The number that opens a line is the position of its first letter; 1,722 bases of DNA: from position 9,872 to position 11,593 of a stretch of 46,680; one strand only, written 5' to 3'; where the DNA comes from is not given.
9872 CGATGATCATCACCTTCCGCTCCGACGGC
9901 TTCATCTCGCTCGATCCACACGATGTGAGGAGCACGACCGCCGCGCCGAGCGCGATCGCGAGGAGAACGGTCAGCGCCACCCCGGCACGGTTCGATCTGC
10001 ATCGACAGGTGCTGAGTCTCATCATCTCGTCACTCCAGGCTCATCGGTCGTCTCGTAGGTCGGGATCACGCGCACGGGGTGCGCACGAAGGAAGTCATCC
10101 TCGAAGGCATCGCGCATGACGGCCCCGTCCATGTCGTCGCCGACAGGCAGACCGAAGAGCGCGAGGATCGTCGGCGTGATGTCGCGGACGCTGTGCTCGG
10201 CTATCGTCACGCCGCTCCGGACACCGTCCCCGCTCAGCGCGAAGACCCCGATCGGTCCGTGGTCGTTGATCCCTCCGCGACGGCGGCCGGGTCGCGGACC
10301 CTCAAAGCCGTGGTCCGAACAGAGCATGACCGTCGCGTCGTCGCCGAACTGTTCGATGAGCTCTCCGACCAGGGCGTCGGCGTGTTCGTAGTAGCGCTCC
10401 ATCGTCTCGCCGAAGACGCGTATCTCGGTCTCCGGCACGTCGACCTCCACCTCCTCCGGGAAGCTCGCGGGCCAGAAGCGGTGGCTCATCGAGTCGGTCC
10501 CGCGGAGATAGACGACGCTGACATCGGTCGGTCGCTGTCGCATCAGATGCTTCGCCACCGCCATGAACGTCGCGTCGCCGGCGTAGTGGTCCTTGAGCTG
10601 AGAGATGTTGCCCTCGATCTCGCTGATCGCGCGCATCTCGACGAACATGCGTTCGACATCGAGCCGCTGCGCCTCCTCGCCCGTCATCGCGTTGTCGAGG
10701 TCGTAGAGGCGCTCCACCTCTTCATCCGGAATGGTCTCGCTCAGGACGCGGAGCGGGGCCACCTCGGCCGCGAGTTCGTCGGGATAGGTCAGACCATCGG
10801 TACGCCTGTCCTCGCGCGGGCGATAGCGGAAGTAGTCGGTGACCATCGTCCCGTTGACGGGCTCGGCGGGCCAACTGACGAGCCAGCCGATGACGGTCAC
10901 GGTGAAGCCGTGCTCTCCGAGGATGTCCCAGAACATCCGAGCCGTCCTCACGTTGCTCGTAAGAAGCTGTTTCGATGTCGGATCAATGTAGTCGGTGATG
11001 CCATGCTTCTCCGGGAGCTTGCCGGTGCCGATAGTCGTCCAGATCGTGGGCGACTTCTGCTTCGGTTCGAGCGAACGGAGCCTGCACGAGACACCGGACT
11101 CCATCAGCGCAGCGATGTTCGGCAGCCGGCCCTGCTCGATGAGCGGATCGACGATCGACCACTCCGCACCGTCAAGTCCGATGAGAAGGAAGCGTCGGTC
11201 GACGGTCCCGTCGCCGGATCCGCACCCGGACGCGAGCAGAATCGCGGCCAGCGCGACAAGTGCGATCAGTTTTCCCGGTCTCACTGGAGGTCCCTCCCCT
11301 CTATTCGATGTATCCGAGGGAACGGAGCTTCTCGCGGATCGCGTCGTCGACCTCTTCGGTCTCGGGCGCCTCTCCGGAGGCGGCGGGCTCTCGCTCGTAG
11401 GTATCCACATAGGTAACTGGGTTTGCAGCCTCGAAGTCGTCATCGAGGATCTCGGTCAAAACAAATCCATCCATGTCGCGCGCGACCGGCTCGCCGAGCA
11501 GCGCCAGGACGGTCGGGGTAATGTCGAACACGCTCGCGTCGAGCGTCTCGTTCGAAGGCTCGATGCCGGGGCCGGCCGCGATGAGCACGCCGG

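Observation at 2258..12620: Six tandem AlkP-superfamily paralogs followed by a TMTC-like GT-C/TPR glycosyltransferase: candidate undescribed envelope system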

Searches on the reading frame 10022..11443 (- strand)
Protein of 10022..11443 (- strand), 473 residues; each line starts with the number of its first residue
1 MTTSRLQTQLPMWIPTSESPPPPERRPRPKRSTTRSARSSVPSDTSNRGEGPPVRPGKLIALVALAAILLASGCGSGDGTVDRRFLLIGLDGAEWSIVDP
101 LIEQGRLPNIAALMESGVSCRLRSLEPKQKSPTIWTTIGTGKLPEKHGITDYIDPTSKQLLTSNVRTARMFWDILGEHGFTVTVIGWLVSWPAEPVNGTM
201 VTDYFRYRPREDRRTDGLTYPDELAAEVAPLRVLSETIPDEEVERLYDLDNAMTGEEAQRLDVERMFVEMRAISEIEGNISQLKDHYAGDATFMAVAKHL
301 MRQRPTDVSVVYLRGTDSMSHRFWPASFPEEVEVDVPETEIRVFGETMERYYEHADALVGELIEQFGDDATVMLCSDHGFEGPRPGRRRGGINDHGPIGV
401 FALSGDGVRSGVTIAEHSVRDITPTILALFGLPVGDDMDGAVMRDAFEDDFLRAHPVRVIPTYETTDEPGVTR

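Call 5: search_protein_families(library=pfam, proteins=[window:10022-11443:-], max_evalue=0.01)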
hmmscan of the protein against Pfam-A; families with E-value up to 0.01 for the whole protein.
window:10022-11443:- (473 aa): 3 families
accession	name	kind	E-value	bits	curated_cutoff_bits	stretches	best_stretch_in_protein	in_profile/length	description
PF01663.27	Phosphodiest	-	1.8e-27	97.3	23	1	86-381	2-222/342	Type I phosphodiesterase / nucleotide pyrophosphatase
PF01676.23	Metalloenzyme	-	0.0024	17.9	24.3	0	352-432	173-250/252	Metalloenzyme superfamily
PF00884.28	Sulfatase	-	0.0027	17.5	25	1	321-431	175-300/301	Sulfatase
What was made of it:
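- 10022..11284 (-): P2: PF01663 lipoprotein, about 420 aa from GTG 11284. Lipobox ASGC, full catalytic set, no LGY tail. The longest ORF (to 11443) overlaps P1 by 143 nt and is probably not used. Pfam E 1.8e-27 (call 5).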

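Call 6: search_protein_families(library=ncbifam, proteins=[window:10022-11443:-], max_evalue=0.01)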
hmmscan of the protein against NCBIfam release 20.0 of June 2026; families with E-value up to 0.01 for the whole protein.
window:10022-11443:- (473 aa): 1 family
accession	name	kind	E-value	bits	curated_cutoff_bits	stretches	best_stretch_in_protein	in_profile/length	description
TIGR02335.1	hydr_PhnA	equivalog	0.00036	19.7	407.55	0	84-163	14-95/408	phosphonoacetate hydrolase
